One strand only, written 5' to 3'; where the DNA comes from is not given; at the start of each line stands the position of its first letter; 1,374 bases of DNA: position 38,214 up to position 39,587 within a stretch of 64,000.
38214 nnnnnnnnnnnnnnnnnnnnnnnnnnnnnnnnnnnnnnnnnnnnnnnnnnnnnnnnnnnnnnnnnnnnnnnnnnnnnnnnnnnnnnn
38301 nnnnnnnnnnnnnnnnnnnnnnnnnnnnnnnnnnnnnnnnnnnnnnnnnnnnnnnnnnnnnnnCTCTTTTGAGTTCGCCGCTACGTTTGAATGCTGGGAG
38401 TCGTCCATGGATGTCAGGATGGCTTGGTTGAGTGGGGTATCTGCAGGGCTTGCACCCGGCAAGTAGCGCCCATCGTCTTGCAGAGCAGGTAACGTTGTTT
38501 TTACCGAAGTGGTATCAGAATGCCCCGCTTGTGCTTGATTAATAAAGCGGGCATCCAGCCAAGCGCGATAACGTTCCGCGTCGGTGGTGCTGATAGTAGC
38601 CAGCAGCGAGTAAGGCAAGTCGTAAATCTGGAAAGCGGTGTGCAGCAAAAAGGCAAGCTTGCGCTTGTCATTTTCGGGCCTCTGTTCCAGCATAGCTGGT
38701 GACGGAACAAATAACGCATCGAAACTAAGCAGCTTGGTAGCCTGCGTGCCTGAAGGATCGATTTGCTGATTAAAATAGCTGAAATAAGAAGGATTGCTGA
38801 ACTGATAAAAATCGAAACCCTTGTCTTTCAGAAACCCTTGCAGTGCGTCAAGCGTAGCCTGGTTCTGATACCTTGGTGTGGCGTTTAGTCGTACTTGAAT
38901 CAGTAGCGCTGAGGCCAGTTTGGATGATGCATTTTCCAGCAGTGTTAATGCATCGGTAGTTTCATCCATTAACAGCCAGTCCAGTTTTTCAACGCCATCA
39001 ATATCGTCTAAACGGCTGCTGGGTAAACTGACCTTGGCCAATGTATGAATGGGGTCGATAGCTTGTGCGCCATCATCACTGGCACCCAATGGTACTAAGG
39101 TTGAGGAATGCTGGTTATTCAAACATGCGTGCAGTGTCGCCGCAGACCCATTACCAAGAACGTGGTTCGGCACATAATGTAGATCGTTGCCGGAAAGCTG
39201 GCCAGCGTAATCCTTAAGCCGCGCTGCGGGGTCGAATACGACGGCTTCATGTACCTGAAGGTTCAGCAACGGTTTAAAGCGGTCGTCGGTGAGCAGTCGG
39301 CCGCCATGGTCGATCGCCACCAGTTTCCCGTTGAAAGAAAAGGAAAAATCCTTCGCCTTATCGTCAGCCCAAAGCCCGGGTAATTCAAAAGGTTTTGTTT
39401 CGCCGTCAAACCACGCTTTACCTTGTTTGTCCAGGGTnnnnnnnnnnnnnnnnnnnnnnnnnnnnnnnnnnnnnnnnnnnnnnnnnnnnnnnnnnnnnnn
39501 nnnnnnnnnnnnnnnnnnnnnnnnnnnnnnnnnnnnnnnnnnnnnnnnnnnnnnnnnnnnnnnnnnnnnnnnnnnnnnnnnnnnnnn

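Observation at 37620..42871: AT-rich two-gene cassette: flagellin plus a 1244-aa TPR-GT41-FkbM-FkbM fusion enzyme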

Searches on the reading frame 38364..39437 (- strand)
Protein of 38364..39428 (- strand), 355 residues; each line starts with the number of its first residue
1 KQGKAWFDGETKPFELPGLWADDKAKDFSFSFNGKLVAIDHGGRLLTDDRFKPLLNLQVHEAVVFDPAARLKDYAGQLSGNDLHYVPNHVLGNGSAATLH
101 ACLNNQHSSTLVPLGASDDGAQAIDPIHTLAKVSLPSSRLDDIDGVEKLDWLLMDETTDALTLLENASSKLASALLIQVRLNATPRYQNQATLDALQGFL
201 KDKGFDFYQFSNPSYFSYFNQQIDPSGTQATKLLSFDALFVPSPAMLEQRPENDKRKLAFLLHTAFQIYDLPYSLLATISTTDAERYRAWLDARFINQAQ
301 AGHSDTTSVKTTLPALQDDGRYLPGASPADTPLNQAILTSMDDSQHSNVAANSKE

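Call 20: search_protein_families(library=pfam, proteins=[window:38364-39428:-], max_evalue=10)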
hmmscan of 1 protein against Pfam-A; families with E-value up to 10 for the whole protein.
seq(355 aa): 0 families

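Call 61: predict_structure(alignment_id=A2)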
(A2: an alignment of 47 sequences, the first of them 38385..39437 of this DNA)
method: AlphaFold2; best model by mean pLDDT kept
length: 351 residues; sequences in the alignment: 47
mean_pLDDT: 83.8   pTM: 0.79
mean pLDDT of the five models: 83.8, 83.4, 82.6, 82.3, 82.2
residues with pLDDT >= 90: 207; 70-90: 69; 50-70: 37; < 50: 38
segments of 3 or more residues with pLDDT < 50: 23-25, 308-316, 329-351
pLDDT, mean of each block of 10 residues (from residue 1): 82 80 53 93 94 84 94 89 87 97 94 89 66 97 96 97 97 97 95 97 98 93 65 86 98 98 95 96 96 91 68 47 53 40 37 30
secondary structure, 60 per line:
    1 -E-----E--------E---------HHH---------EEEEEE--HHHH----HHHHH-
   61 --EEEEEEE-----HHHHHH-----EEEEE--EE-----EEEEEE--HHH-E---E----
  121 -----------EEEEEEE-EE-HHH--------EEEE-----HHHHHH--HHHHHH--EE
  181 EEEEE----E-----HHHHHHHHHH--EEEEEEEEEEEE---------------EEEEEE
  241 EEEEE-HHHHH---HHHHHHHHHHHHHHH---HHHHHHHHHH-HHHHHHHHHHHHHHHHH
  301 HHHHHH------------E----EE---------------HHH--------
elements in order: E39-44 H47-50 H55-59 E63-69 H75-80 E86-90 E100-105 E132-138 E154-157 H163-168 H171-176 E179-185 H196-205 E208-219 E235-245 H247-251 H255-269 H273-282 H284-306

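Call 64: fold_search(model_id=the predicted structure, library=pdb)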
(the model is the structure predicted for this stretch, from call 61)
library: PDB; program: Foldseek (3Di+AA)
matches with E <= 10: 1626; with E <= 0.001: 16
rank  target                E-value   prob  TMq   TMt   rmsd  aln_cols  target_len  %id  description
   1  7f1e_B                2.7e-05  1.00  0.31  0.44   8.1       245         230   11  Structure of METTL6 bound with SAM (released 2022-01-12)
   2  7f1e_A                5.3e-05  1.00  0.32  0.43   5.3       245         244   11  Structure of METTL6 bound with SAM (released 2022-01-12)
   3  6iv7_A                1.2e-04  1.00  0.31  0.28   8.3       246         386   10  The crystal structure of a SAM-dependent enzyme from aspergillus flavus (released 2019-02-06)
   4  1yb2                  1.4e-04  1.00  0.33  0.47   7.5       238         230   10  Structure of a putative methyltransferase from Thermoplasma acidophilum. (released 2005-02-01)
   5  7ezg                  1.7e-04  1.00  0.31  0.38  14.4       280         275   12  The structure of the human METTL6 enzyme in complex with SAH (released 2022-01-12)
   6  6ix3_A                2.2e-04  1.00  0.29  0.27   8.7       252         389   10  The structure of LepI complex with SAM (released 2019-07-17)
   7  6ix7_A                2.3e-04  1.00  0.30  0.28   7.5       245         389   10  The structure of LepI C52A in complex with SAH and substrate analogue (released 2019-07-17)
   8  6inw_B                2.3e-04  1.00  0.29  0.27  14.9       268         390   11  A Pericyclic Reaction enzyme (released 2019-07-03)
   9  6inw_A                2.7e-04  1.00  0.29  0.27   7.9       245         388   11  A Pericyclic Reaction enzyme (released 2019-07-03)
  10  6nvm                  3.5e-04  1.00  0.29  0.40  13.8       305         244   10  Crystal structure of 23S rRNA methyltransferase ErmE (released 2019-10-09)
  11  3e05_A                3.7e-04  1.00  0.27  0.46   8.2       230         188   10  CRYSTAL STRUCTURE OF Precorrin-6y C5,15-methyltransferase FROM Geobacter metallireducens GS-15 (released 2008-08-12)
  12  3dh0_B                5.1e-04  1.00  0.28  0.46   5.7       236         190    8  Crystal structure of a SAM dependent methyltransferase from Aquifex aeolicus (released 2008-07-15)
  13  6ix3_B                6.1e-04  1.00  0.29  0.27  14.8       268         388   11  The structure of LepI complex with SAM (released 2019-07-17)
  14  6j1o_A                7.3e-04  1.00  0.29  0.26   9.1       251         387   10  Crystal structure of a SAM-dependent methyltransferase LepI from Aspergillus flavus (released 2019-05-01)
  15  3g8a_A                7.3e-04  1.00  0.27  0.37  10.5       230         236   12  T. thermophilus 16S rRNA G527 methyltransferase in complex with AdoHcy in space group P61 (released 2009-06-30)
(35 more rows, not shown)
